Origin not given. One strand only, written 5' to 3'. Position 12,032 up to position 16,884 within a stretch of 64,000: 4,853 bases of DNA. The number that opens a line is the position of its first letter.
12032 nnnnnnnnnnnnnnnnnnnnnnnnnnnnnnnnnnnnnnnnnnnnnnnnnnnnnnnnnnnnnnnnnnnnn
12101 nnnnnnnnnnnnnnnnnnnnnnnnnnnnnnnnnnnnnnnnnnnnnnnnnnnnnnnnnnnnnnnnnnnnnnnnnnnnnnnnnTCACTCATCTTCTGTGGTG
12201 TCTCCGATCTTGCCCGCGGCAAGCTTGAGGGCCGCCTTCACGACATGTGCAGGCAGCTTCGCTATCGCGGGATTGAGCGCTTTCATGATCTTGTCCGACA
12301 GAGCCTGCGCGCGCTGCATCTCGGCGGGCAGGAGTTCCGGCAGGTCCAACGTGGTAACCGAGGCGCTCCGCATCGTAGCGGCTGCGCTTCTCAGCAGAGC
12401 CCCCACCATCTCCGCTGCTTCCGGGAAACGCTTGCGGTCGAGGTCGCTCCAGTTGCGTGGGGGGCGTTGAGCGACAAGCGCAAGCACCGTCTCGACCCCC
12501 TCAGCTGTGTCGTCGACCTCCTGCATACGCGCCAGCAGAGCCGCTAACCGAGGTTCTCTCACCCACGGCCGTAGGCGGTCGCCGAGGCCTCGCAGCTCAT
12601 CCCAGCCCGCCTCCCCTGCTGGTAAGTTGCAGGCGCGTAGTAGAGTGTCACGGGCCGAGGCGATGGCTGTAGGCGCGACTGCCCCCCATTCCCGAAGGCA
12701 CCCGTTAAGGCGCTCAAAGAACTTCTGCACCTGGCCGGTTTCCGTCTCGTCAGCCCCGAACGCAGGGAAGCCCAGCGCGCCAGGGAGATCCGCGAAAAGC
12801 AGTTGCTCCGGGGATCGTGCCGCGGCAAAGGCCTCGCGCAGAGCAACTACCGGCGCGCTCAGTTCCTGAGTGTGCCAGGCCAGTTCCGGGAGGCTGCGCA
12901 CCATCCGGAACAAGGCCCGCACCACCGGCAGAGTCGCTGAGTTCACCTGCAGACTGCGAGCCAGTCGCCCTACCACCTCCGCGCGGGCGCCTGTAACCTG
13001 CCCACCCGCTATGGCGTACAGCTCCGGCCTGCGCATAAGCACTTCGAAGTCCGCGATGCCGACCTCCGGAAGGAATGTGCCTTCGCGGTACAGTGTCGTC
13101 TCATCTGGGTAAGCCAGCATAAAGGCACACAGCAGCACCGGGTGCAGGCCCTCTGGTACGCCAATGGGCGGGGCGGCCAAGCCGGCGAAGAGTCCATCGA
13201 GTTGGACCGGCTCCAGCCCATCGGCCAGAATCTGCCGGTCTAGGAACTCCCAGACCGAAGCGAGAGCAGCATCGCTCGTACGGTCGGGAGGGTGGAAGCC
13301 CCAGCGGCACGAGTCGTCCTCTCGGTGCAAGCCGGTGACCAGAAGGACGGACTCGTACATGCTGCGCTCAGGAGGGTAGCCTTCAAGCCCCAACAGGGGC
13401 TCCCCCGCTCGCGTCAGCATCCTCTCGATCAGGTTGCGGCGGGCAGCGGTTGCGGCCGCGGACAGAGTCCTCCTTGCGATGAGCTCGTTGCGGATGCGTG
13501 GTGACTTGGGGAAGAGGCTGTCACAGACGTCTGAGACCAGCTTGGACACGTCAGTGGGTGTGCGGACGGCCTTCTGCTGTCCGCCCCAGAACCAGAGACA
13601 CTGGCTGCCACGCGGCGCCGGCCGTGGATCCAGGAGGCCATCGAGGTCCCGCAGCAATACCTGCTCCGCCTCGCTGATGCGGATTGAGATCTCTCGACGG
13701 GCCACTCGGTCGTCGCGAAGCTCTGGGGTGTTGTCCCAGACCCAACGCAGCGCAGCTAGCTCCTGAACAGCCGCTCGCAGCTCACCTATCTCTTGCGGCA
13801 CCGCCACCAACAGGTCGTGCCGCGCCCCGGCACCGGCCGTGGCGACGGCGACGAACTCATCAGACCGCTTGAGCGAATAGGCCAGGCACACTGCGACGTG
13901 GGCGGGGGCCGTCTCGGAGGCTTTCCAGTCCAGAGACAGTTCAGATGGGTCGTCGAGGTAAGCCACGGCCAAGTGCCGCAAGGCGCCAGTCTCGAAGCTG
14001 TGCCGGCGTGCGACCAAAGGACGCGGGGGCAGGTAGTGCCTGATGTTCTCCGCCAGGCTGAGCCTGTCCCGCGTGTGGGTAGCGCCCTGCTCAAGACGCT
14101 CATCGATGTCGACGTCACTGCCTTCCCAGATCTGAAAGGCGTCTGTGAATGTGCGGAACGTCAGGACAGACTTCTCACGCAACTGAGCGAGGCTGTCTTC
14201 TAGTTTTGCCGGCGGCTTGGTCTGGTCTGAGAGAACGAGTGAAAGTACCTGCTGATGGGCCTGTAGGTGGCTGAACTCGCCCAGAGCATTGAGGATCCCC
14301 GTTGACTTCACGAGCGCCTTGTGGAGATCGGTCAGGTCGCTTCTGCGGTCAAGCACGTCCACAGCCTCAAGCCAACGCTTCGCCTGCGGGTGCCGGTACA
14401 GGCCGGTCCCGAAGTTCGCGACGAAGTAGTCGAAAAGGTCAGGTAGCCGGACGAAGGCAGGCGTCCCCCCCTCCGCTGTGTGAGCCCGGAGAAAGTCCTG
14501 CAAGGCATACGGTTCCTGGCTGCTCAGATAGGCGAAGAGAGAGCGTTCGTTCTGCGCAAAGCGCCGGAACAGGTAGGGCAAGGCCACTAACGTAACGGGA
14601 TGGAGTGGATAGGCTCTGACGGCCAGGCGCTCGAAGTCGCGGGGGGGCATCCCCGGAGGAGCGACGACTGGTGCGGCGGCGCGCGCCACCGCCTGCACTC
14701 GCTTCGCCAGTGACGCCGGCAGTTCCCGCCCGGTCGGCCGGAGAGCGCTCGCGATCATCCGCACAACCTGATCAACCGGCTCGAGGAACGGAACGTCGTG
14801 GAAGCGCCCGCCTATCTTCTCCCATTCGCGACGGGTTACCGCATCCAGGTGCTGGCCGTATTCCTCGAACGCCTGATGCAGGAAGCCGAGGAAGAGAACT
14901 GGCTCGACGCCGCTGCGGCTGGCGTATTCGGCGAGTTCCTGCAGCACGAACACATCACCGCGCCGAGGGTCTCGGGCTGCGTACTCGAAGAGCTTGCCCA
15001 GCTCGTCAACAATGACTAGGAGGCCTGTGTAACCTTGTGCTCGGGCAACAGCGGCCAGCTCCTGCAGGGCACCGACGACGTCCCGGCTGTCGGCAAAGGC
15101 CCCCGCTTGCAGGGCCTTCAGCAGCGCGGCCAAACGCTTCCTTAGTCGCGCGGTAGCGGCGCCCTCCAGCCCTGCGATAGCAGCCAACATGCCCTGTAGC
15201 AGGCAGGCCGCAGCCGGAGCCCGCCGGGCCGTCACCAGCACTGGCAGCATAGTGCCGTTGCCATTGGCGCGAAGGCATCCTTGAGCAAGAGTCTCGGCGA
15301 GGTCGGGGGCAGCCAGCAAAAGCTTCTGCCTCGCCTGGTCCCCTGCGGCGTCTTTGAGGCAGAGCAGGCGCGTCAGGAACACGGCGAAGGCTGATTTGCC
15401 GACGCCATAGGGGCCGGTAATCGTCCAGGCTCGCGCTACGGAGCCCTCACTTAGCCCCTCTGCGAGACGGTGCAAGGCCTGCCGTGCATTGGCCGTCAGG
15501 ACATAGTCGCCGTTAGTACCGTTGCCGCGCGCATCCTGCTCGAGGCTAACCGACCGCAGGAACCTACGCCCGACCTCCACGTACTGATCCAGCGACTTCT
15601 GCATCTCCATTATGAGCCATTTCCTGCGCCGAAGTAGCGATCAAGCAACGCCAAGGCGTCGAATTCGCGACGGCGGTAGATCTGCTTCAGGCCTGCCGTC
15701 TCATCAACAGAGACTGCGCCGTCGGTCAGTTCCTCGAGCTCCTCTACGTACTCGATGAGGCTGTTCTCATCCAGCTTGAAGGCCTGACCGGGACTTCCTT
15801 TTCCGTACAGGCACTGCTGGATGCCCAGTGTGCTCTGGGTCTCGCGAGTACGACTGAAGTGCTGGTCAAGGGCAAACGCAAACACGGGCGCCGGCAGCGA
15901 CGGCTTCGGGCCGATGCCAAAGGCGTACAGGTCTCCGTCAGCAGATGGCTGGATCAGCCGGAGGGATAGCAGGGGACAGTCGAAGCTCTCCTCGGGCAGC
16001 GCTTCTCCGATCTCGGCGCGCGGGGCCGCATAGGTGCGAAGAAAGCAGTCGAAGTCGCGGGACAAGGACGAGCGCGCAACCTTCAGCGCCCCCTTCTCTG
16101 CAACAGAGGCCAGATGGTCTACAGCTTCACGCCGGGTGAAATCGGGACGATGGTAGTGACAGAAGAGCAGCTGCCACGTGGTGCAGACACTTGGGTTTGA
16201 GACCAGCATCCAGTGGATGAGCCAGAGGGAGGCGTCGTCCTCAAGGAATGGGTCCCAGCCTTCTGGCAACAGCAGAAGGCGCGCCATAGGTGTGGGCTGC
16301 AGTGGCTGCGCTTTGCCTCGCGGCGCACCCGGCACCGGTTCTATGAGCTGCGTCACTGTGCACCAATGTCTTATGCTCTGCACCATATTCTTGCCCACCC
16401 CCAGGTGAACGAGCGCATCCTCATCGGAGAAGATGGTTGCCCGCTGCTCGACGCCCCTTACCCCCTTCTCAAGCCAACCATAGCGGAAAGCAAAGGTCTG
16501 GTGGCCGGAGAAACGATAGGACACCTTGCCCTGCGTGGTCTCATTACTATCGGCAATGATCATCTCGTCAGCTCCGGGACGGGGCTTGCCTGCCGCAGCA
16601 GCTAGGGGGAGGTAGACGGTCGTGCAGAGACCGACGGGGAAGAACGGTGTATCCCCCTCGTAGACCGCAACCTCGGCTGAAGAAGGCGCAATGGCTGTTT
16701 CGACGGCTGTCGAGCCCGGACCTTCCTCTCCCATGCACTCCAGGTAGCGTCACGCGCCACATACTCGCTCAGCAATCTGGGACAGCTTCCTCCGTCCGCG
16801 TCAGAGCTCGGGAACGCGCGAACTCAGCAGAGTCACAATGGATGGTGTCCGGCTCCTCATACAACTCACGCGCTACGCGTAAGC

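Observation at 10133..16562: sspB-C-D-A-like gene order with an unusually small PAPS-reductase and a BrxC-sized ATPase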

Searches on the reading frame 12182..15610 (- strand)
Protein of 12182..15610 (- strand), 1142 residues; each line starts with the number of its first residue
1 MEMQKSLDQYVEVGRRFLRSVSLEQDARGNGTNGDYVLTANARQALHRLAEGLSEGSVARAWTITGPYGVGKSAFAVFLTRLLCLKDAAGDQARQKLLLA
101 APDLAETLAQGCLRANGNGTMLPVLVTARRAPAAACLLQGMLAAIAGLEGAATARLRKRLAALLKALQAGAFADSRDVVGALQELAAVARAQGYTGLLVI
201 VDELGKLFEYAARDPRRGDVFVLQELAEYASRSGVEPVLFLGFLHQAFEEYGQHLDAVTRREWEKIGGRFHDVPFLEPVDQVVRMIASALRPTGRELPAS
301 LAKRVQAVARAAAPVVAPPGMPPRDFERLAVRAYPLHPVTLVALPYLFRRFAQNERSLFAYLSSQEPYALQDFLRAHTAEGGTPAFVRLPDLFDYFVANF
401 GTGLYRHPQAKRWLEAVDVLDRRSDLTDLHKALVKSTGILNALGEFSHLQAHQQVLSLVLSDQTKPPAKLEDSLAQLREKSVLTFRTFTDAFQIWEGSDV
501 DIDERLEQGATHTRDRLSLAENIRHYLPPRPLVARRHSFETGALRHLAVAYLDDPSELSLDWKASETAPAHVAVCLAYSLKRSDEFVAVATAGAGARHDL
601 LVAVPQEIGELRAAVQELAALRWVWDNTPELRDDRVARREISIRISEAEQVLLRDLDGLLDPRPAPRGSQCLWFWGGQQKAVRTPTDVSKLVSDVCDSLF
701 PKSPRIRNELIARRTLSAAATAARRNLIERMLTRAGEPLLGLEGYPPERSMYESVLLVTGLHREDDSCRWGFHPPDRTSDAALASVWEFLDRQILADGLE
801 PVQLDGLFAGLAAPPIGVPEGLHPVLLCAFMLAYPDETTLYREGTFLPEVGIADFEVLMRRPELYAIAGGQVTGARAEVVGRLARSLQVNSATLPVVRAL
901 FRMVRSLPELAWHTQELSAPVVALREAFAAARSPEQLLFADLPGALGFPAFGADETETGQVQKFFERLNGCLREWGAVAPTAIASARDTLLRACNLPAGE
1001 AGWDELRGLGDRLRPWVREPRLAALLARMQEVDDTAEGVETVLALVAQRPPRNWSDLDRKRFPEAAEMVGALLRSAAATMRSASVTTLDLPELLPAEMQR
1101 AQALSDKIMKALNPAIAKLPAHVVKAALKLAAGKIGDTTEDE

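Call 4: search_protein_families(library=pfam, proteins=[window:12182-15610:-], max_evalue=0.01)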
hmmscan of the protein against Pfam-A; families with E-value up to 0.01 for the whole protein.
window:12182-15610:- (1142 aa): 1 family
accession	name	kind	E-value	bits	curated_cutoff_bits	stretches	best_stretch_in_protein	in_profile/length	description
PF10923.14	BrxC_BrxD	-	8.9e-06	25.3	22.2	1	172-228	216-272/414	BREX system ATP-binding protein BrxC/D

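Call 5: search_protein_families(library=padloc, proteins=[window:12182-15610:-], max_evalue=0.01)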
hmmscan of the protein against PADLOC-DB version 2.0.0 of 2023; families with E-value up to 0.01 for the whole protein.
window:12182-15610:- (1142 aa): 16 families
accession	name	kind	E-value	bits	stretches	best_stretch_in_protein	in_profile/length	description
PDLC02779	SspC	-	0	1057.4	1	15-1076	3-1051/1054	SspC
PDLC02478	BrxC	-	1.5e-287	954.6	1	13-1084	6-1069/1108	BrxC-PglY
PDLC02781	SspC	-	2.7e-245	814.8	1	19-1075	2-1054/1104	SspC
PDLC02778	SspC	-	1.7e-234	778.9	1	17-1078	1-1049/1053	SspC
PDLC02780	SspC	-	1.6e-200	666.6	1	8-1061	2-1008/1045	SspC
PDLC02775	SspC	-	6.2e-198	657.9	1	6-1060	2-1043/1064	SspC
PDLC02774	SspC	-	3.7e-170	566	1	17-1058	1-1008/1065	SspC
PDLC02777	SspC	-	9.2e-129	429.3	1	18-946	1-918/1097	SspC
PDLC02773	SspC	-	6.8e-126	419.6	1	28-1065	8-1003/1011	SspC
PDLC02770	SspC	-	1.1e-107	359.4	1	36-1058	26-1019/1047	SspC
PDLC02776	SspC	-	7.6e-103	343.1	2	195-974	120-883/1039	SspC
PDLC02771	SspC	-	1.6e-83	279.4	3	388-763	447-812/828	SspC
PDLC02772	SspC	-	6.8e-71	237.5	1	9-842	3-829/1123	SspC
PDLC02475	BrxC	-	2.9e-08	29.9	2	188-399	238-436/937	BrxC-PglY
PDLC02494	BrxD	-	0.00083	16.6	1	173-218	216-260/440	BrxD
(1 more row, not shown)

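Call 6: search_protein_families(library=ncbifam, proteins=[window:12182-15610:-], max_evalue=0.01)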
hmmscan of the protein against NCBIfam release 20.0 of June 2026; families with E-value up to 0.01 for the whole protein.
window:12182-15610:- (1142 aa): 3 families
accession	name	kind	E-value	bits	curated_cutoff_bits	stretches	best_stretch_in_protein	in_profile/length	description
NF033438.1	BREX_BrxD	equivalog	0.0028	16.8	350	1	173-223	212-261/423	BREX system ATP-binding protein BrxD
TIGR00678.1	holB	equivalog_domain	0.0042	16.7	180.6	1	47-90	2-46/188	DNA polymerase III subunit delta'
NF005638.0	PRK07399.1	subfamily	0.0059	15.7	230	0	43-98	13-68/317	DNA polymerase III subunit delta'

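Call 44: search_protein_families(library=pfam, proteins=[window:12185-15610:-], max_evalue=1)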
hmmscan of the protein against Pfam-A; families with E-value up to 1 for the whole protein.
window:12185-15610:- (1142 aa): 3 families
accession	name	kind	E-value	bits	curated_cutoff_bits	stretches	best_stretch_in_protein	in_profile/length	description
PF10923.14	BrxC_BrxD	-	8.9e-06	25.3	22.2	1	172-228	216-272/414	BREX system ATP-binding protein BrxC/D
PF13238.12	AAA_18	-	0.21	12.5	29.4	0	64-95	3-34/128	AAA domain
PF13177.12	DNA_pol3_delta2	-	0.29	11.5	27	1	43-89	3-50/161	DNA polymerase III, delta subunit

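Call 50: search_solved_structures(query=window:12185-15610:-, max_evalue=0.01)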
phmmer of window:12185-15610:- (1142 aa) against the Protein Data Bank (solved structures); distinct sequences matched with E-value up to 0.01: 0.

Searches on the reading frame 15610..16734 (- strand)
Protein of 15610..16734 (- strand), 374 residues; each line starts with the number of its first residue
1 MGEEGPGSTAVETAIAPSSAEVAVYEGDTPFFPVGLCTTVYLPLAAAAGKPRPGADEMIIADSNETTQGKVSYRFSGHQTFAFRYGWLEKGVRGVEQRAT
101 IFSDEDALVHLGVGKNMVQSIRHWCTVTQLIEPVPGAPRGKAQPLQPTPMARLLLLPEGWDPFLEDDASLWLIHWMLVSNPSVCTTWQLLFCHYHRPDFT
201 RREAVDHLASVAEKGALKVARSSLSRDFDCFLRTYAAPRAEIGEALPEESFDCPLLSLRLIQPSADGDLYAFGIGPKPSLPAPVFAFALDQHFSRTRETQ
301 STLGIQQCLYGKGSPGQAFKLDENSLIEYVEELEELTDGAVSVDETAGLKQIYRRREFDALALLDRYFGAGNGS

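Call 4: search_protein_families(library=pfam, proteins=[window:15610-16734:-], max_evalue=0.01)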
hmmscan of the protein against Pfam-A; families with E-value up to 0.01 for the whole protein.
window:15610-16734:- (374 aa): 1 family
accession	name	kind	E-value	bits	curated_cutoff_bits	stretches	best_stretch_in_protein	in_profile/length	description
PF13182.11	DUF4007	-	9.7e-84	281.3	27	1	75-368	1-288/288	Protein of unknown function (DUF4007)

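Call 5: search_protein_families(library=padloc, proteins=[window:15610-16734:-], max_evalue=0.01)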
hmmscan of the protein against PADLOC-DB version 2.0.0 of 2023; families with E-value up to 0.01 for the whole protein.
window:15610-16734:- (374 aa): 10 families
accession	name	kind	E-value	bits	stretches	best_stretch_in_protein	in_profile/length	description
PDLC02769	SspB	-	1.5e-88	294.9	1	74-355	2-280/282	SspB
PDLC02768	SspB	-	4.6e-86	286.8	1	74-367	2-294/295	SspB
PDLC02766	SspB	-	5.2e-78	260.3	1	73-355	1-283/285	SspB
PDLC02764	SspB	-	4e-55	185.1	1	75-352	1-268/276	SspB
PDLC02760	SspB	-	9.4e-49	164.4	1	73-352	2-268/269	SspB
PDLC02762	SspB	-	1.4e-42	144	1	74-368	2-291/293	SspB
PDLC02765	SspB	-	5.8e-37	126.3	1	74-353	3-284/292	SspB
PDLC02761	SspB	-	8.3e-22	75.9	2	158-354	112-320/340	SspB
PDLC02763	SspB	-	4.5e-21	73.7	1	71-359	3-269/279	SspB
PDLC02767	SspB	-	3.3e-19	67.6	1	71-350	4-292/295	SspB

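Call 6: search_protein_families(library=ncbifam, proteins=[window:15610-16734:-], max_evalue=0.01)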
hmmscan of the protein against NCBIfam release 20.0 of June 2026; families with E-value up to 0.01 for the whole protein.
window:15610-16734:- (374 aa): 0 families

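Call 16: search_solved_structures(query=window:15610-16734:-, max_evalue=0.01)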
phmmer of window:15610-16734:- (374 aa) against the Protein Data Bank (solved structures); distinct sequences matched with E-value up to 0.01: 1.
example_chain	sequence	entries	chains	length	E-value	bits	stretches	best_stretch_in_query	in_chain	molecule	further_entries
6juf_B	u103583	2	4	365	7.7e-36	126.8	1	74-333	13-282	SspB protein | DUF4007 domain-containing protein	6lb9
